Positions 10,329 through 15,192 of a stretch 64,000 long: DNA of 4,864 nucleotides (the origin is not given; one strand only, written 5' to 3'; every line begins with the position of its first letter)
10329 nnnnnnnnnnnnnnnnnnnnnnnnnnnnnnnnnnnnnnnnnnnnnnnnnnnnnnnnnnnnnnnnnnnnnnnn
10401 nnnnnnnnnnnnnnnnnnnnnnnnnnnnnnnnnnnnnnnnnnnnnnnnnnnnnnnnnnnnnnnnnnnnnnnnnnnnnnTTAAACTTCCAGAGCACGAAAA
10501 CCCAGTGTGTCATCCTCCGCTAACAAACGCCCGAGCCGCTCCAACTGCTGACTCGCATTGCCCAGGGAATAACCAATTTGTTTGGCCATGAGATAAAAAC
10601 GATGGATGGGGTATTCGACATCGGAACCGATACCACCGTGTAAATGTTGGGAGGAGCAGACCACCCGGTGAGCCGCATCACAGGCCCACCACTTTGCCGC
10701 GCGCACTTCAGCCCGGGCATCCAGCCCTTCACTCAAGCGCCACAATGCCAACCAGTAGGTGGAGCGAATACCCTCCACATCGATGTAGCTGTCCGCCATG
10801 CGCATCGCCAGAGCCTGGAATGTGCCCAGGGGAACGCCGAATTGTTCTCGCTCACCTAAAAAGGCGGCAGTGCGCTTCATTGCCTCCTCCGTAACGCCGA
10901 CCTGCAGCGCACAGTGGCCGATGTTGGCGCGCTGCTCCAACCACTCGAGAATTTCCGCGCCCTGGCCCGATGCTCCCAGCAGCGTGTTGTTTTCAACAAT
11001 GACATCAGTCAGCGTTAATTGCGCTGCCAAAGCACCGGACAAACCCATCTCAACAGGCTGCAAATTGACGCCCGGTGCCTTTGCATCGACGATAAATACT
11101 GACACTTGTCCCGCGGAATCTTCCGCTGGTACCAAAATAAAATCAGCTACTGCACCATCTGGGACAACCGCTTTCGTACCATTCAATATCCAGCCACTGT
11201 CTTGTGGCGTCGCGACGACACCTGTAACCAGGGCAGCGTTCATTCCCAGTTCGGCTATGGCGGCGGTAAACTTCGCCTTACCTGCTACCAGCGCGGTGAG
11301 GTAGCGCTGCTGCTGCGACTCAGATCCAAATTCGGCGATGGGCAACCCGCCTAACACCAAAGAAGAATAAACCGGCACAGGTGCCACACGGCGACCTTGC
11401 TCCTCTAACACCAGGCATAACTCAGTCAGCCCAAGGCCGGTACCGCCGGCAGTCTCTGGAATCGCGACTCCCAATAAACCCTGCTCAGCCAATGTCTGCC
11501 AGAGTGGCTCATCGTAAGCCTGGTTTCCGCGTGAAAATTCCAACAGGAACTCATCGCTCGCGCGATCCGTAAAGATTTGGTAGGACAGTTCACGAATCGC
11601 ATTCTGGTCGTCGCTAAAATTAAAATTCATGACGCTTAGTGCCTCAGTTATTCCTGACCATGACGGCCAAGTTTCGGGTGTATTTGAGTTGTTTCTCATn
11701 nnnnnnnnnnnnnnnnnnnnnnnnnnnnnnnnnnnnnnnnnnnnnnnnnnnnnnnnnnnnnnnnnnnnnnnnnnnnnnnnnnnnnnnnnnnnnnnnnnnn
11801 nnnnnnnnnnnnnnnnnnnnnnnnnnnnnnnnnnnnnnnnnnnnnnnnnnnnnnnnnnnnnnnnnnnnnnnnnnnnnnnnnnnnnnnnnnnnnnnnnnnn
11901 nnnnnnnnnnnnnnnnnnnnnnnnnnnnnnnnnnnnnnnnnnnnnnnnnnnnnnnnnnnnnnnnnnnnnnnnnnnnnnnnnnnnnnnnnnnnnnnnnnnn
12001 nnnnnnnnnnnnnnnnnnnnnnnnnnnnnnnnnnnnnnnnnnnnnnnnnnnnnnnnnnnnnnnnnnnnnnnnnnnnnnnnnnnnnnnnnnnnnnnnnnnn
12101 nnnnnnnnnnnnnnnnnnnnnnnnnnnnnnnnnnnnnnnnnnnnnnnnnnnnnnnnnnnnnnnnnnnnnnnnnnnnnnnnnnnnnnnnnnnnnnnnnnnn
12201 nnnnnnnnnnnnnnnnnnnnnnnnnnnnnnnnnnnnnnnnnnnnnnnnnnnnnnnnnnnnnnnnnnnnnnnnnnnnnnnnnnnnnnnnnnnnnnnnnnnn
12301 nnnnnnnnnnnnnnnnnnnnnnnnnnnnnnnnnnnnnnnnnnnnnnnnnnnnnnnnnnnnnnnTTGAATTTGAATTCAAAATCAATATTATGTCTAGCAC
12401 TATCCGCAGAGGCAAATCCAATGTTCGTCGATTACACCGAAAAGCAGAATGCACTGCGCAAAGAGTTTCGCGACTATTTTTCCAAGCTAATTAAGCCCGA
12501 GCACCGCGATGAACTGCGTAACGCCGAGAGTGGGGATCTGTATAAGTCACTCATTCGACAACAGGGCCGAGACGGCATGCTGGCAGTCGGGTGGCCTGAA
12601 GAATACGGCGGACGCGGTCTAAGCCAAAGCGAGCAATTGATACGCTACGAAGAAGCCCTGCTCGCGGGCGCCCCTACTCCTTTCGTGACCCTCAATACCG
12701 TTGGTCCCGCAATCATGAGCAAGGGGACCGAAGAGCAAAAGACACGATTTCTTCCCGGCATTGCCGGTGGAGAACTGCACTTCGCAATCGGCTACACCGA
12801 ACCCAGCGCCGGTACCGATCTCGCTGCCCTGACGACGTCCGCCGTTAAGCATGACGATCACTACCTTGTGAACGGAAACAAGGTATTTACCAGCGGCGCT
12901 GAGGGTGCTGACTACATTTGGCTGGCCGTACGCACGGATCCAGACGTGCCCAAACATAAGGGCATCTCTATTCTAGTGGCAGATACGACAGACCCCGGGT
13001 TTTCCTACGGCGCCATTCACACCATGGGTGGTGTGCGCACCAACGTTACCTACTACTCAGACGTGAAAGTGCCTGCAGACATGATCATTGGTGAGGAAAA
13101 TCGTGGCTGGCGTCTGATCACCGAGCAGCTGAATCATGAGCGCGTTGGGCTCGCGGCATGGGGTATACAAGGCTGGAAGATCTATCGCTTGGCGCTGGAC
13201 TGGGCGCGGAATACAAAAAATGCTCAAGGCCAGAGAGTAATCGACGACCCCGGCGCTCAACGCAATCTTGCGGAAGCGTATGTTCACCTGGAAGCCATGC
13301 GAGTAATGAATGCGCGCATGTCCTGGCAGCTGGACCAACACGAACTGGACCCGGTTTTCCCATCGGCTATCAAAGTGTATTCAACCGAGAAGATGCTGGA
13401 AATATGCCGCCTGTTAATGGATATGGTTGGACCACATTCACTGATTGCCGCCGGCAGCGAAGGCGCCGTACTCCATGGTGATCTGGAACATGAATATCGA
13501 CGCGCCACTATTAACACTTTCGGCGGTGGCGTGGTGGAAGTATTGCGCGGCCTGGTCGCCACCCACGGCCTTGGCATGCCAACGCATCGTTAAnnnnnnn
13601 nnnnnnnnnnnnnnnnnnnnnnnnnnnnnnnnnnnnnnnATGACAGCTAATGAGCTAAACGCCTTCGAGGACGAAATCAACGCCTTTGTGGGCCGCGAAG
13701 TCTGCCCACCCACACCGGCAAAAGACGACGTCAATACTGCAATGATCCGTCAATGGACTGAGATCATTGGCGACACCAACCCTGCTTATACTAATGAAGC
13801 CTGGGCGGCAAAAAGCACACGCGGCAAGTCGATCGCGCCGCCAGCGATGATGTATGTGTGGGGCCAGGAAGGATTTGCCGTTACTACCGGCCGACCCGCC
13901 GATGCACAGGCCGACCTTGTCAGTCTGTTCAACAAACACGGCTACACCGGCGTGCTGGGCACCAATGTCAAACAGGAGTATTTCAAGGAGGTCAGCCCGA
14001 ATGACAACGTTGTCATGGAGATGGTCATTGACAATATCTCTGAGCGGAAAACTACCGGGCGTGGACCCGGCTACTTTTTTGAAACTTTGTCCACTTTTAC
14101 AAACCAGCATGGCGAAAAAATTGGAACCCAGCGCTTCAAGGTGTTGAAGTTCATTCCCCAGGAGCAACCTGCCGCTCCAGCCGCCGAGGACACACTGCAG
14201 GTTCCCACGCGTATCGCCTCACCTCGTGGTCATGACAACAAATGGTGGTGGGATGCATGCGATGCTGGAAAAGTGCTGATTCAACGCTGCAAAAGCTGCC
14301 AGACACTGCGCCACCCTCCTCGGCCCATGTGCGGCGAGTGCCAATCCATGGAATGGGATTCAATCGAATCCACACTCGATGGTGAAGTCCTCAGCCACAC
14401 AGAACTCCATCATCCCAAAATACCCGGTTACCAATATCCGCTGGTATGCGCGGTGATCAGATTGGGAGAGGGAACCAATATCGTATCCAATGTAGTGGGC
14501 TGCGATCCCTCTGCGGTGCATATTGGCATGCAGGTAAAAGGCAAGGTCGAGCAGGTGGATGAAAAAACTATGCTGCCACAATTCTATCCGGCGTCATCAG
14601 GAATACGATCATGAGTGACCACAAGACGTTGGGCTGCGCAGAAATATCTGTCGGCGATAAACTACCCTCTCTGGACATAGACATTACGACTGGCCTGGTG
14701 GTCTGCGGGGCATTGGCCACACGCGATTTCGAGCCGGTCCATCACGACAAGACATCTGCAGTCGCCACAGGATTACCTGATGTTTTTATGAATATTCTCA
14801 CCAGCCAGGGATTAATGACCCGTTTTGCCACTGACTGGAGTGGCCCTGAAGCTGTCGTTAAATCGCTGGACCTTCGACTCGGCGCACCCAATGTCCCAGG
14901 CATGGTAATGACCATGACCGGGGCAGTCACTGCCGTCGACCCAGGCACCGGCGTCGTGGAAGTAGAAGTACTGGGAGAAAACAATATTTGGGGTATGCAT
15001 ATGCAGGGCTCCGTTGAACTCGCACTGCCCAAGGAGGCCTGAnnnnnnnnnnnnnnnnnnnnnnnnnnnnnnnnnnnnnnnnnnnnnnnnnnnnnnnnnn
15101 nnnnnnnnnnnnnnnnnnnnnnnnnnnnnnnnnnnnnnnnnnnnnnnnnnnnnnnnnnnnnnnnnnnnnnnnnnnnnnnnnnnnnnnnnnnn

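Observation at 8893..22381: Two parallel hydratase/retro-aldolase machines built from the same four domains but fused differently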

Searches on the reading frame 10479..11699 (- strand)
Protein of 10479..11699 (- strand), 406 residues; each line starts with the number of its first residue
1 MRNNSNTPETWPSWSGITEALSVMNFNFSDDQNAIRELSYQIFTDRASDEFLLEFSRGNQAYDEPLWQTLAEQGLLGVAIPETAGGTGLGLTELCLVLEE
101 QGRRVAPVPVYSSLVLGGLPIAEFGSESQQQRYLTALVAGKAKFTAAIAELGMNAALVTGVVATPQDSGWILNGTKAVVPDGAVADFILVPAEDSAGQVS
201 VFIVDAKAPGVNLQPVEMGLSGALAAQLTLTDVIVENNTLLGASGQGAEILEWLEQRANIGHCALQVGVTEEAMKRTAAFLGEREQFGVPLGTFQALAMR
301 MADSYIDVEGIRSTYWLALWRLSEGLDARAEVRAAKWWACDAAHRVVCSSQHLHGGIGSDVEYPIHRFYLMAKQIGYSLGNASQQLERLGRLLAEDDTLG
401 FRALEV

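Call 4: search_protein_families(library=pfam, proteins=[window:10479-11699:-], max_evalue=0.01)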
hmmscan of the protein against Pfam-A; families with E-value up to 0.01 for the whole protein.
window:10479-11699:- (406 aa): 4 families
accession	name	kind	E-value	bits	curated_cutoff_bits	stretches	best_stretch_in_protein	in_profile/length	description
PF00441.29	Acyl-CoA_dh_1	-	1.5e-21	77.6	22.4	1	257-390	13-146/150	Acyl-CoA dehydrogenase, C-terminal domain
PF02771.21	Acyl-CoA_dh_N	-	5.1e-20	72.4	22.9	1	30-141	2-113/113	Acyl-CoA dehydrogenase, N-terminal domain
PF02770.24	Acyl-CoA_dh_M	-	8.9e-12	45.5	33.3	1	154-233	12-97/97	Acyl-CoA dehydrogenase, middle domain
PF08028.16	Acyl-CoA_dh_2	-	6.4e-06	26.9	22.7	1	260-369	1-120/134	Acyl-CoA dehydrogenase, C-terminal domain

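Call 5: search_protein_families(library=ncbifam, proteins=[window:10479-11699:-], max_evalue=0.01)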
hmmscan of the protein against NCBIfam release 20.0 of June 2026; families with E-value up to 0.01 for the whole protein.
window:10479-11699:- (406 aa): 20 families
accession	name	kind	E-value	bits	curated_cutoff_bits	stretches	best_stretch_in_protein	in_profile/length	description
TIGR03203.1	pimD_small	equivalog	7.3e-44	150.4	652.7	1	26-389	2-372/378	pimeloyl-CoA dehydrogenase small subunit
NF042972.1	AcrlCoAredClosAcrC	equivalog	1.1e-43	149.4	640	1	24-373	1-356/378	acryloyl-CoA reductase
NF053553.1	prodigi_MBC_PigA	equivalog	1.1e-39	136.6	500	1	24-370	1-356/381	prodigiosin MBC biosynthesis dehydrogenase PigA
NF045652.1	ProlPCPDhRedW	equivalog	1.7e-38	132.5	650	1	66-358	36-339/376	L-prolyl-[peptidyl-carrier protein] dehydrogenase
NF008997.0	PRK12341.1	equivalog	4.5e-36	124.7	537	1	24-372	1-355/382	acyl-CoA dehydrogenase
NF042439.1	SulpropCoADesulf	equivalog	4.4e-33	114.6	600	1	60-374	23-351/379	3-sulfinopropanoyl-CoA desulfinase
NF045552.1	GlutCoADH_Des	equivalog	2.3e-32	112.7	470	1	24-383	1-367/387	glutaryl-CoA dehydrogenase Acd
NF058590.1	AcCoDHFadEBacil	equivalog_domain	5e-32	111.2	600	1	27-316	20-314/586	acyl-CoA dehydrogenase FadE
NF002885.1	PRK03354.1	equivalog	3.2e-31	108.7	540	1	24-369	1-349/378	crotonobetainyl-CoA dehydrogenase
NF043006.1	CyhCrbnylCoADH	equivalog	8e-29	100.8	650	1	68-376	42-358/380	cyclohexane-1-carbonyl-CoA dehydrogenase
NF050027.1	acylCoADhIpdE2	equivalog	3.6e-26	92.4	450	1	36-389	7-306/311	acyl-CoA dehydrogenase IpdE2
TIGR03207.1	cyc_hxne_CoA_dh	equivalog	4.2e-25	88.3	575.35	1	59-376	30-356/372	cyclohexanecarboxyl-CoA dehydrogenase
NF052270.1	Staph_DH_FadE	equivalog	1.5e-18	66.8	600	1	125-375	121-375/400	acyl-CoA dehydrogenase FadE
NF049984.1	Rv1679_FadE16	equivalog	4.4e-16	59.1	600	1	68-372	31-344/371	Rv1679 family acyl-CoA dehydrogenase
TIGR03204.1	pimC_large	equivalog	2.4e-14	53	623.85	1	26-309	2-292/395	pimeloyl-CoA dehydrogenase large subunit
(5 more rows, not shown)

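Call 47: search_solved_structures(query=window:10479-11630:-, max_evalue=1e-20)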
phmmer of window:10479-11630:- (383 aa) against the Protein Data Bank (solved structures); distinct sequences matched with E-value up to 1e-20: 48.
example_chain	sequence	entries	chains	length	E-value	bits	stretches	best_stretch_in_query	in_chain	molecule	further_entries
6wy8_A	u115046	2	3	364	2.6e-82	279.8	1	1-372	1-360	Acyl-CoA dehydrogenase domain protein Tcur3481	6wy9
4x28_D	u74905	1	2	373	1.5e-59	204.9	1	26-373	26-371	Acyl-CoA dehydrogenase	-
4l1f_A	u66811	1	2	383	8.5e-37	130.1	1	1-351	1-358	Acyl-CoA dehydrogenase domain protein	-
2dvl_A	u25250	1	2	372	8.1e-35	123.6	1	37-357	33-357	Acyl-CoA dehydrogenase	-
3nf4_A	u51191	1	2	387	2.2e-34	122.1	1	21-365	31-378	acyl-CoA dehydrogenase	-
6fah_C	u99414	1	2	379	3.6e-34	121.4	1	5-358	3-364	Caffeyl-CoA reductase-Etf complex subunit CarC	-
5ol2_C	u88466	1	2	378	4.3e-34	121.2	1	43-357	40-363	Acyl-CoA dehydrogenase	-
4kto_A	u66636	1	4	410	1.6e-33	119.3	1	2-366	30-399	isovaleryl-CoA dehydrogenase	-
1buc_A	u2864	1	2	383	2.4e-33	118.7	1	1-353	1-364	BUTYRYL-COA DEHYDROGENASE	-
7szv_A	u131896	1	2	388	3.8e-33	118.1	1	46-369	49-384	Acyl-CoA dehydrogenase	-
5lnx_A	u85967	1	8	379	5.9e-33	117.4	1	42-352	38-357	Acyl-CoA dehydrogenase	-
4n5f_A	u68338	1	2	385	2.2e-32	115.6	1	5-351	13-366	Putative acyl-CoA dehydrogenase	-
1ukw_A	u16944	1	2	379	5.2e-31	111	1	20-347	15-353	acyl-CoA dehydrogenase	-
4o5m_A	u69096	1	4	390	5.8e-31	110.9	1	1-369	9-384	Isovaleryl-CoA dehydrogenase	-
4m9a_A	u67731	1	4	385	1.2e-30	109.8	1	29-351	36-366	Acyl-CoA dehydrogenase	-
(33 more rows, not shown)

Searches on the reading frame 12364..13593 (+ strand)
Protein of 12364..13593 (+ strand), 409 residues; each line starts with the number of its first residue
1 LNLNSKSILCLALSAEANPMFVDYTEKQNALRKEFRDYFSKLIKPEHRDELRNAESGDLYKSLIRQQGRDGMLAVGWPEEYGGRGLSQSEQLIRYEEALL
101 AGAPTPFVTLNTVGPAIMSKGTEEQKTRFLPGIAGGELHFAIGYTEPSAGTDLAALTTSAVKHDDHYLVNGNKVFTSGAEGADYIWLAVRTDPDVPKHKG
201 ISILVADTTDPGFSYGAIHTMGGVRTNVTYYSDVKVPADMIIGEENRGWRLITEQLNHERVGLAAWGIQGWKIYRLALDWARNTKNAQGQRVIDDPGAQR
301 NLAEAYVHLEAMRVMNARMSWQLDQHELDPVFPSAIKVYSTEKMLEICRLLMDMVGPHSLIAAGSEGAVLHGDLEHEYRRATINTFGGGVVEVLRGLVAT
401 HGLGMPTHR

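Call 4: search_protein_families(library=pfam, proteins=[window:12364-13593:+], max_evalue=0.01)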
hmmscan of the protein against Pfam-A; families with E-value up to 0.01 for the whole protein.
window:12364-13593:+ (409 aa): 3 families
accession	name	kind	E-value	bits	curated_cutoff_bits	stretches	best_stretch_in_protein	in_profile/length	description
PF00441.29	Acyl-CoA_dh_1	-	3.5e-26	92.6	22.4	1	246-401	1-148/150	Acyl-CoA dehydrogenase, C-terminal domain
PF02771.21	Acyl-CoA_dh_N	-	2e-20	73.7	22.9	1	25-137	1-113/113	Acyl-CoA dehydrogenase, N-terminal domain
PF02770.24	Acyl-CoA_dh_M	-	3e-17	63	33.3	1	141-227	1-87/97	Acyl-CoA dehydrogenase, middle domain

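Call 5: search_protein_families(library=ncbifam, proteins=[window:12364-13593:+], max_evalue=0.01)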
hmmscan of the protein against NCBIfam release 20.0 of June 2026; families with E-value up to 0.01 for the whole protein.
window:12364-13593:+ (409 aa): 20 families
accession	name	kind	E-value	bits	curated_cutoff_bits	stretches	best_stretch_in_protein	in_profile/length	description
TIGR03204.1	pimC_large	equivalog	5.6e-52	176.9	623.85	1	23-359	3-343/395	pimeloyl-CoA dehydrogenase large subunit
NF042972.1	AcrlCoAredClosAcrC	equivalog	2.9e-41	141.4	640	1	22-327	3-308/378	acryloyl-CoA reductase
NF008997.0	PRK12341.1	equivalog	7.4e-32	110.8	537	1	24-356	5-338/382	acyl-CoA dehydrogenase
NF045552.1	GlutCoADH_Des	equivalog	2.1e-31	109.5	470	1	23-353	4-338/387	glutaryl-CoA dehydrogenase Acd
NF042439.1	SulpropCoADesulf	equivalog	1.4e-29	103.1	600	1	64-406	30-374/379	3-sulfinopropanoyl-CoA desulfinase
NF045652.1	ProlPCPDhRedW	equivalog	3.1e-29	101.9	650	1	55-354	28-334/376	L-prolyl-[peptidyl-carrier protein] dehydrogenase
TIGR03207.1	cyc_hxne_CoA_dh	equivalog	1.2e-28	99.9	575.35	1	26-401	3-370/372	cyclohexanecarboxyl-CoA dehydrogenase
NF058590.1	AcCoDHFadEBacil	equivalog_domain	1.8e-28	99.4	600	1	22-395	19-403/586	acyl-CoA dehydrogenase FadE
NF043006.1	CyhCrbnylCoADH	equivalog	8.5e-26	90.8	650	1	64-356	41-337/380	cyclohexane-1-carbonyl-CoA dehydrogenase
NF002885.1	PRK03354.1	equivalog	7.7e-23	81.1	540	1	63-357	45-336/378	crotonobetainyl-CoA dehydrogenase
NF053553.1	prodigi_MBC_PigA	equivalog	3.3e-22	79.1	500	1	25-327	6-312/381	prodigiosin MBC biosynthesis dehydrogenase PigA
TIGR03203.1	pimD_small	equivalog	4.4e-19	68.8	652.7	1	24-314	4-294/378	pimeloyl-CoA dehydrogenase small subunit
NF007000.1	PRK09463.1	subfamily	2.7e-18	65.7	600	1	57-361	72-399/726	acyl-CoA dehydrogenase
NF009586.0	PRK13026.1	subfamily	4.3e-15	55.1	608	1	56-360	106-433/777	acyl-CoA dehydrogenase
NF052270.1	Staph_DH_FadE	equivalog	7.9e-11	41.3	600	1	117-264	117-263/400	acyl-CoA dehydrogenase FadE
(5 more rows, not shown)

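Call 46: search_solved_structures(query=window:12421-13593:+, max_evalue=1e-20)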
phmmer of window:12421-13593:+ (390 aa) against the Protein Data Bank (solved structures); distinct sequences matched with E-value up to 1e-20: 49.
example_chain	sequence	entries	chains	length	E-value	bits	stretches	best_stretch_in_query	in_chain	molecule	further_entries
6wy8_B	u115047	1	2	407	6e-115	387.3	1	10-389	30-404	Acyl-CoA dehydrogenase domain protein Tcur3483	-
6wy9_A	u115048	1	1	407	3.6e-114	384.8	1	10-389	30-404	Acyl-CoA dehydrogenase domain protein Tcur3483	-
4x28_A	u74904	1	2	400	8.1e-113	380.3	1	2-388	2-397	Acyl-CoA dehydrogenase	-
2pg0_A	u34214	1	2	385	8.5e-40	139.9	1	7-296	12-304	Acyl-CoA dehydrogenase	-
1ukw_A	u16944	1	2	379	3.3e-36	128.1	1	6-350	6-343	acyl-CoA dehydrogenase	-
8hk0_A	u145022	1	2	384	3.1e-35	124.9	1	5-381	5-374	Acyl-CoA dehydrogenase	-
7w0j_A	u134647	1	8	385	4.7e-34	121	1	6-338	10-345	Acyl-CoA dehydrogenase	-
8i4p_A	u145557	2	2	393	5e-34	120.9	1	6-338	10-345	Acyl-CoA dehydrogenase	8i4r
3r7k_A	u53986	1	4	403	8e-34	120.3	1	10-381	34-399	Probable acyl CoA dehydrogenase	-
3oib_A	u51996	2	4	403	8.4e-34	120.2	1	6-381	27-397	Acyl-CoA dehydrogenase | Putative acyl-CoA dehydrogenase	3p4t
5lnx_A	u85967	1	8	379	9.4e-33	116.7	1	5-294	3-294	Acyl-CoA dehydrogenase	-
4l1f_A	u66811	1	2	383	1.1e-32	116.5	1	5-295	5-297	Acyl-CoA dehydrogenase domain protein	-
5ol2_C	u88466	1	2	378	1.2e-31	113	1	19-330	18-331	Acyl-CoA dehydrogenase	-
6fah_C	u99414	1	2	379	3.5e-31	111.6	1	5-341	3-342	Caffeyl-CoA reductase-Etf complex subunit CarC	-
4u83_A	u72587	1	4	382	1.3e-30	109.7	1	6-340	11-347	Acyl-CoA dehydrogenase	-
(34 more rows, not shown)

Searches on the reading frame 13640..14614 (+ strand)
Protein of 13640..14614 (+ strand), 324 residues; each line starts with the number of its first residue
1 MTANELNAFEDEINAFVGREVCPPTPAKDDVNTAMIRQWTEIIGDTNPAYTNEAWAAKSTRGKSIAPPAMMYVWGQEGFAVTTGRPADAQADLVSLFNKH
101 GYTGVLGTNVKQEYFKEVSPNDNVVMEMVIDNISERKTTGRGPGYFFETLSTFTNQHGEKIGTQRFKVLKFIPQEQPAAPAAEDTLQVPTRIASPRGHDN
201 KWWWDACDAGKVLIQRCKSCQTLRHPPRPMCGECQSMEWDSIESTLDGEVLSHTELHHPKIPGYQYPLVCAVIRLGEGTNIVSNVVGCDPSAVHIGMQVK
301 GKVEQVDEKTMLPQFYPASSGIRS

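Call 4: search_protein_families(library=pfam, proteins=[window:13640-14614:+], max_evalue=0.01)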
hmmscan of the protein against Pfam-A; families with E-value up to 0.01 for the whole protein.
window:13640-14614:+ (324 aa): 3 families
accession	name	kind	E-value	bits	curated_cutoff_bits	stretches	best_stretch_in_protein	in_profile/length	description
PF13452.11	FAS1_DH_region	-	5.4e-16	59.4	22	1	16-163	2-131/132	FAS1-like, dehydratase domain region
PF01796.24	OB_ChsH2_C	-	1.6e-11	44.4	27.1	1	247-300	7-61/65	ChsH2, C-terminal OB-fold domain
PF12172.15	zf-ChsH2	-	2.2e-10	40.6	23.2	1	204-236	1-33/37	ChsH2, rubredoxin-like zinc ribbon domain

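Call 5: search_protein_families(library=ncbifam, proteins=[window:13640-14614:+], max_evalue=0.01)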
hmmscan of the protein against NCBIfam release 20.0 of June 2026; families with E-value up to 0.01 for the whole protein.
window:13640-14614:+ (324 aa): 1 family
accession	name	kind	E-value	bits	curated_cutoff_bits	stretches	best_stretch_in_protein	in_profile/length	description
NF053627.1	BnzsclthlBbsAGT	equivalog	1.3e-05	25.2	250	1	215-296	39-118/145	benzoylsuccinyl-CoA thiolase subunit BbsA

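Call 72: search_solved_structures(query=window:13640-14614:+, max_evalue=0.001, show_alignments=4)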
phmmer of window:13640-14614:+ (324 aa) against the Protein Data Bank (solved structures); distinct sequences matched with E-value up to 0.001: 7.
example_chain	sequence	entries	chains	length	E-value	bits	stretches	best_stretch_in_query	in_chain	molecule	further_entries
6ok1_B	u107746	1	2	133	4.9e-31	111.3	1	197-318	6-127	ChsH2(DUF35)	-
4wnb_A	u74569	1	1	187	5e-22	81.6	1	23-179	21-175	Hydratase ChsH2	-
4w78_A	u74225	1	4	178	6e-22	81.4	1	23-179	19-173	Hydratase ChsH1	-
9myr_B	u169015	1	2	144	1.7e-09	40.5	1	202-311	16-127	Acyl dehydratase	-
9skh_E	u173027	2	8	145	2.6e-07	33.3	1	214-305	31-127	2,4-diacetylphloroglucinol biosynthesis protein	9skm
6esq_E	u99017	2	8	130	1.5e-06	30.8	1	212-308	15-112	Pfam DUF35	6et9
5m3k_B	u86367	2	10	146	2.8e-05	26.6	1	215-304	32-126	2,4-diacetylphloroglucinol biosynthesis protein PhlB | 2,4-diacetylphloroglucinol biosynthesis protein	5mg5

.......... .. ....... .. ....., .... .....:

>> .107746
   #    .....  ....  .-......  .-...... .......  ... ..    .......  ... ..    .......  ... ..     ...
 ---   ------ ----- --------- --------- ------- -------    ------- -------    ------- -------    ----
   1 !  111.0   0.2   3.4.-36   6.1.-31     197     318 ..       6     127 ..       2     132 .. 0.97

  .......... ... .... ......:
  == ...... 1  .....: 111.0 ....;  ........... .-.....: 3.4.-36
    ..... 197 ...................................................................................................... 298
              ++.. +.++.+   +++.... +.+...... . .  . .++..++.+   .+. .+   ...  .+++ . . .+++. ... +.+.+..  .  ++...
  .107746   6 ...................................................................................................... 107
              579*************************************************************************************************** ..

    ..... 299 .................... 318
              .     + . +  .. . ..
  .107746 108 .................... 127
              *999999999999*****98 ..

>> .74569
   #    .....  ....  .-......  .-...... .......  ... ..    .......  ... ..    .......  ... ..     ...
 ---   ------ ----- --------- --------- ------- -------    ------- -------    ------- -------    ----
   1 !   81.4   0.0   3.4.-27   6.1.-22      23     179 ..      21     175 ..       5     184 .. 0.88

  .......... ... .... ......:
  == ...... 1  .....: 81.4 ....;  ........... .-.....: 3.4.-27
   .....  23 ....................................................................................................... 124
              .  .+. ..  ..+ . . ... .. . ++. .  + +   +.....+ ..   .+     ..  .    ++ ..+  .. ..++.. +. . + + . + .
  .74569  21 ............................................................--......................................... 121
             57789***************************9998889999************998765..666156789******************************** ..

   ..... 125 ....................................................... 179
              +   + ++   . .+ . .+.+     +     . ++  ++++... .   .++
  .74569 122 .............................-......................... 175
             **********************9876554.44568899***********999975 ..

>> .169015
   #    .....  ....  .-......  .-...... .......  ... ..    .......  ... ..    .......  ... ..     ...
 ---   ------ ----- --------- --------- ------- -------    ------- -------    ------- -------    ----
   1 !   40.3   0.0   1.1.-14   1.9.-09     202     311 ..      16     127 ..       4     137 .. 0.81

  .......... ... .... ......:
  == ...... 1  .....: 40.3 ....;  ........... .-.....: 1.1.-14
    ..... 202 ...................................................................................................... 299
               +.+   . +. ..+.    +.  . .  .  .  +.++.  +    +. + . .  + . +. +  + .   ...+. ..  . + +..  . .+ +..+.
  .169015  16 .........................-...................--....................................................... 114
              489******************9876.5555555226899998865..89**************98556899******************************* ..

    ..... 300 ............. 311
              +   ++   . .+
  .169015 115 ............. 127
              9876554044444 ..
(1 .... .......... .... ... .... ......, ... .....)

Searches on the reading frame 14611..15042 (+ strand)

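Call 4: search_protein_families(library=pfam, proteins=[window:14611-15042:+], max_evalue=0.01)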
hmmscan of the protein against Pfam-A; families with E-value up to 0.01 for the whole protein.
window:14611-15042:+ (143 aa): 1 family
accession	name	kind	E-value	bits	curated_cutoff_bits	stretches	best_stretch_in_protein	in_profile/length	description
PF01575.25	MaoC_dehydratas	-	0.00016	21.7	27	1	23-120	16-115/123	MaoC like domain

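Call 5: search_protein_families(library=ncbifam, proteins=[window:14611-15042:+], max_evalue=0.01)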
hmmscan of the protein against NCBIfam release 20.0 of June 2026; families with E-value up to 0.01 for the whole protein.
window:14611-15042:+ (143 aa): 3 families
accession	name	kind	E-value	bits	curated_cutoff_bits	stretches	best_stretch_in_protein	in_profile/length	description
NF040620.1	fused_HadA_HadB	exception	2.4e-10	40.4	350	1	4-118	191-309/329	fused (3R)-hydroxyacyl-ACP dehydratase subunits HadA/HadB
NF010246.0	PRK13693.1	equivalog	2.9e-09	37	203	1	10-120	7-122/142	(3R)-hydroxyacyl-ACP dehydratase subunit HadB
NF006045.0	PRK08190.1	subfamily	0.0071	15.2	282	1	10-142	12-144/467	bifunctional enoyl-CoA hydratase/phosphate acetyltransferase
